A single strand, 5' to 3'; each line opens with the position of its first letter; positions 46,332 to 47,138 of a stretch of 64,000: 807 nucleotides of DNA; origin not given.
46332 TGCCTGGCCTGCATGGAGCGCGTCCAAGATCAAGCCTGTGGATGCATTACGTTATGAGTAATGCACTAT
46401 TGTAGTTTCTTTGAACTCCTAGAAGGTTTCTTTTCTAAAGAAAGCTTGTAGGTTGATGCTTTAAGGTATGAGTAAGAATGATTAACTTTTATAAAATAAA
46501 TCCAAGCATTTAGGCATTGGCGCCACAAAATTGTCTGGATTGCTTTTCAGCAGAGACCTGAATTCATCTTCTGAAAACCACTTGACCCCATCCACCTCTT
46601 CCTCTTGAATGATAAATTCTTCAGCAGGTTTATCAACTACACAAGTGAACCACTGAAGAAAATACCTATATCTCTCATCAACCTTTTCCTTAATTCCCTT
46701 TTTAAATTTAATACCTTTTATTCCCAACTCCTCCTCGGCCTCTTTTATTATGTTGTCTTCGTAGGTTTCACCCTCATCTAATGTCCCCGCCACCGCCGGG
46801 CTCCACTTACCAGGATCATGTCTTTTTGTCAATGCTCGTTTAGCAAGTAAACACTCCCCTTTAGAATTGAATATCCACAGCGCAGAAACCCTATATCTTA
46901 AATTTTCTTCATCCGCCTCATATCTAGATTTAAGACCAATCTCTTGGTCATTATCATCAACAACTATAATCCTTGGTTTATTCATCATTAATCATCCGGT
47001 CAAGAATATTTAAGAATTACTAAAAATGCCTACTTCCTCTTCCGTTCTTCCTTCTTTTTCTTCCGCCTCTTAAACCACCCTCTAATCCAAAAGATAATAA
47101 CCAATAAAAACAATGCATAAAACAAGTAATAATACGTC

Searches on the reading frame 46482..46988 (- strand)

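Call 9: search_protein_families(library=pfam, proteins=[window:46482-46988:-], max_evalue=0.001)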
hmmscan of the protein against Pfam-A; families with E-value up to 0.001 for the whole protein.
window:46482-46988:- (168 aa): 1 family
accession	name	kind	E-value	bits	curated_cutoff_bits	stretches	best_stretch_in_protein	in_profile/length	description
PF00293.34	NUDIX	-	1.6e-20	73.9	21.1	1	31-150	3-126/134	NUDIX domain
